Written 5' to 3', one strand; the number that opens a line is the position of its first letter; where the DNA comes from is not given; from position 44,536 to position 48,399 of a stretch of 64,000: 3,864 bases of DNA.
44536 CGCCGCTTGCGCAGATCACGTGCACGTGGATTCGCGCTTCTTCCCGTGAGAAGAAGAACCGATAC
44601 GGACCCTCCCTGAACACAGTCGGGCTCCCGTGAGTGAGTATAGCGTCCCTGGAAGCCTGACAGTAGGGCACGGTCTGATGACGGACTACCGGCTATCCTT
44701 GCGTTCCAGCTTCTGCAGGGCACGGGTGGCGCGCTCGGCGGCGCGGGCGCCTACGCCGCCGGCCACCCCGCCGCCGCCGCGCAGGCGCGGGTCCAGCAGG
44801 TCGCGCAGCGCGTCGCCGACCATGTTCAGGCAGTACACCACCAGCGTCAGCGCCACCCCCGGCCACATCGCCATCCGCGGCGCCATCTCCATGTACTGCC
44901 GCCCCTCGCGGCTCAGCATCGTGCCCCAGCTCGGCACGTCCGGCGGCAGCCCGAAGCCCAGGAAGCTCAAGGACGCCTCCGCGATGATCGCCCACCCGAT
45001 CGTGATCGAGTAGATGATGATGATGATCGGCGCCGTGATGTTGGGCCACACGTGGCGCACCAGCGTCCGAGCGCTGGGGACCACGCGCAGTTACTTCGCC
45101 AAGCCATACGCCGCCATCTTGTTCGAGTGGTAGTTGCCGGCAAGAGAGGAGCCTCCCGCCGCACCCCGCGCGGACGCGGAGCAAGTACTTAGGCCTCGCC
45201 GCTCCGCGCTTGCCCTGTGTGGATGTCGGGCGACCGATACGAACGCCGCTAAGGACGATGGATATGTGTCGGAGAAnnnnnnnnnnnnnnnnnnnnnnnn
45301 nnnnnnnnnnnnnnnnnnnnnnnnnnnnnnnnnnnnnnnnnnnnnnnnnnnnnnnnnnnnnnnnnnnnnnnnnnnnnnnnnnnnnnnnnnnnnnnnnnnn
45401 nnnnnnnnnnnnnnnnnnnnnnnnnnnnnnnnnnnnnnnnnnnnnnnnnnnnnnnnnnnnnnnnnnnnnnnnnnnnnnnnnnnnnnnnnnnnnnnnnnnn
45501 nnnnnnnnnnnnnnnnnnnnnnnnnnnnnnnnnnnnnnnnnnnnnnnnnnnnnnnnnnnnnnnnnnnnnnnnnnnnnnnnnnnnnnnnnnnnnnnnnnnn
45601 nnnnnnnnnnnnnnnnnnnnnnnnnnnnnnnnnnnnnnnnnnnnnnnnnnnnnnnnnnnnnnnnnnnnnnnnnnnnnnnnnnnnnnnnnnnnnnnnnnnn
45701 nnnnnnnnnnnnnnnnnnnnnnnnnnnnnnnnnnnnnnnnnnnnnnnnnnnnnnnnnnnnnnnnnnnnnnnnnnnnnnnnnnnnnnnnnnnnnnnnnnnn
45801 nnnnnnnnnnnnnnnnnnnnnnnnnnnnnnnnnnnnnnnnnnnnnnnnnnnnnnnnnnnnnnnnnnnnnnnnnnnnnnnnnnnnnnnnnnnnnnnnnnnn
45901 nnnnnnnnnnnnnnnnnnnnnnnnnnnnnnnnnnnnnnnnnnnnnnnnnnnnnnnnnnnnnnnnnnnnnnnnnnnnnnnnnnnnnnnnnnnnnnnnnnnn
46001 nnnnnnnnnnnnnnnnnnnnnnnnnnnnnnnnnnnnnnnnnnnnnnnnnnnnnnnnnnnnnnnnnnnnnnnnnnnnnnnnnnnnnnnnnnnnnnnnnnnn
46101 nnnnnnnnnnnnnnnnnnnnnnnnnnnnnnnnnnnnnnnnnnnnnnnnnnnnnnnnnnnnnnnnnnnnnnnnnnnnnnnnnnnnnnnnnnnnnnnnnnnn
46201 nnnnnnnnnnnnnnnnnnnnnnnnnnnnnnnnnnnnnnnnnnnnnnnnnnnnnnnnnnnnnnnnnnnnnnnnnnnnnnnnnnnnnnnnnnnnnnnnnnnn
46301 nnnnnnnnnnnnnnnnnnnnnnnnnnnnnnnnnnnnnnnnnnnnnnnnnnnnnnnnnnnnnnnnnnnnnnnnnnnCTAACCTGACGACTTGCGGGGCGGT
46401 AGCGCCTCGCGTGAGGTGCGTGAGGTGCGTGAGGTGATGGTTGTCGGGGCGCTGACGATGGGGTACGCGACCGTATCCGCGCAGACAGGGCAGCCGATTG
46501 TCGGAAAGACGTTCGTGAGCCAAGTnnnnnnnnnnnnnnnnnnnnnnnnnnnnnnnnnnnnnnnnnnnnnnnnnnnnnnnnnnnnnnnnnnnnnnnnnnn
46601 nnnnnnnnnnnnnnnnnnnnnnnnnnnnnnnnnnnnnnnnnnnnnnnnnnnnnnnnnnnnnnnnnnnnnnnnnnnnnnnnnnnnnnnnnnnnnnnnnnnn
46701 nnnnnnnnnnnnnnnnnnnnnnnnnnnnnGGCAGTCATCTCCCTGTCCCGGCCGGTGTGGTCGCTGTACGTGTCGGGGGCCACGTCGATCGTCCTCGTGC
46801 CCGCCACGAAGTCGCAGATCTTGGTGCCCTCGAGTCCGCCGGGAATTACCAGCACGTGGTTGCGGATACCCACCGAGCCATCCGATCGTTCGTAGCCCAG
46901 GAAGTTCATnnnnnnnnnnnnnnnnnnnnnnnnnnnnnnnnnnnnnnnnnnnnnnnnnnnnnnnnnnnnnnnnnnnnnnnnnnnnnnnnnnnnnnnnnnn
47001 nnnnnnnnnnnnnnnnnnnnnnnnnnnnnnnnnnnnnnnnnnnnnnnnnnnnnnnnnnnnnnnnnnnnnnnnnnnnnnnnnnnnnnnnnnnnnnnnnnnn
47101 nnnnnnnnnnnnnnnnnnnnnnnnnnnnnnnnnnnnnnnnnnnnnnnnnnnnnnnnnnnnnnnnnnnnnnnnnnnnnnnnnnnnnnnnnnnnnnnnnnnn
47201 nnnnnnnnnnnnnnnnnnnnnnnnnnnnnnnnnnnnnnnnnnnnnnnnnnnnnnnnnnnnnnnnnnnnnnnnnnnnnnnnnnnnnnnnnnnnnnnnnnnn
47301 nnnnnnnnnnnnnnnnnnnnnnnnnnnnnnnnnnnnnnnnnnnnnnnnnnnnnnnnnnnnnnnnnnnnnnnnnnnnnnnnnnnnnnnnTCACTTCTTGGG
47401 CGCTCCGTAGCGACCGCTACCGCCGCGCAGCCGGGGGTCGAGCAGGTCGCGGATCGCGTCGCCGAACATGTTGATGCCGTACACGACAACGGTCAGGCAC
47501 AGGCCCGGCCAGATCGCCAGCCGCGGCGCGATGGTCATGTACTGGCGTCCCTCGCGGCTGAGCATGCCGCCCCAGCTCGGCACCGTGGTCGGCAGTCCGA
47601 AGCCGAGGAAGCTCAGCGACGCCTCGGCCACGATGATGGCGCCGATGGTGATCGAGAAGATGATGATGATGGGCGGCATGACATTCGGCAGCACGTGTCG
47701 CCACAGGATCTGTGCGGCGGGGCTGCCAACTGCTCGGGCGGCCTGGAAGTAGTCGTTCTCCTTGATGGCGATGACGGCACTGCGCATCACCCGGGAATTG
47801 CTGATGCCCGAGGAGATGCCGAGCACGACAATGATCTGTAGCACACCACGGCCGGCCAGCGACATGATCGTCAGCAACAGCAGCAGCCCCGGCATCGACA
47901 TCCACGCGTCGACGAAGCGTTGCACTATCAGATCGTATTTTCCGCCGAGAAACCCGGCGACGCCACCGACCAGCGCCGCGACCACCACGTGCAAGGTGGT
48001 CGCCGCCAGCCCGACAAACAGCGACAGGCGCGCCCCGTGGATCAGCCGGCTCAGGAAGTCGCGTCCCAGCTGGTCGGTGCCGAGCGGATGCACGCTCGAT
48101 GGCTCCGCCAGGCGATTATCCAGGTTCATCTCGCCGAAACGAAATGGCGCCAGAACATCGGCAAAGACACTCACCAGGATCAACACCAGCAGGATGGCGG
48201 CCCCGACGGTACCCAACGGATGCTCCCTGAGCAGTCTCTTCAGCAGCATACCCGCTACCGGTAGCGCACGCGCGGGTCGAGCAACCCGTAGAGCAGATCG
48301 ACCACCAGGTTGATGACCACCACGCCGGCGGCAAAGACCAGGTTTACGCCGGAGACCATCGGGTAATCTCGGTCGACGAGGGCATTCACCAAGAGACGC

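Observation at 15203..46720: A module of permease tail + hairpin + Rpn/YhgA-like nuclease recurs at cassette junctions, possibly mobile or driving rearrangement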

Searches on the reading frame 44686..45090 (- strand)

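Call 4: search_protein_families(library=pfam, proteins=[window:44686-45090:-])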
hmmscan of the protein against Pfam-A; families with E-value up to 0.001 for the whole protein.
window:44686-45090:- (134 aa): 1 family
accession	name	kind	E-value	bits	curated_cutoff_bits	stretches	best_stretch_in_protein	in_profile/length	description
PF00528.27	BPD_transp_1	-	1.1e-10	41.9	26.4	1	5-104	93-183/184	Binding-protein-dependent transport system inner membrane component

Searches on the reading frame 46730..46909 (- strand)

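Call 60: search_protein_families(library=pfam, proteins=[window:46730-46909:-], max_evalue=0.01)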
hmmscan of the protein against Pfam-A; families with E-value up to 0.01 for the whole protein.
seq(60 aa): 1 family
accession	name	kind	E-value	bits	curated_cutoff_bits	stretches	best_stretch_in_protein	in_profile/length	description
PF04295.18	GD_AH_second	-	7.9e-06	26.4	27.3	1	5-35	1-31/136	D-galactarate dehydratase/Altronate hydrolase, second domain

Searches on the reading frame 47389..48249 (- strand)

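Call 60: search_protein_families(library=pfam, proteins=[window:47389-48249:-], max_evalue=0.01)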
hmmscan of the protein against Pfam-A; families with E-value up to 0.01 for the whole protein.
window:47389-48249:- (286 aa): 2 families
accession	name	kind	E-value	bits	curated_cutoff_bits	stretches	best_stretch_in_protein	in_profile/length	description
PF00528.27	BPD_transp_1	-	1.5e-29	103.5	26.4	1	93-275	3-183/184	Binding-protein-dependent transport system inner membrane component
PF12911.12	OppC_N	-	2.9e-07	30.7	23.9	1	6-50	9-53/53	N-terminal TM domain of oligopeptide transport permease C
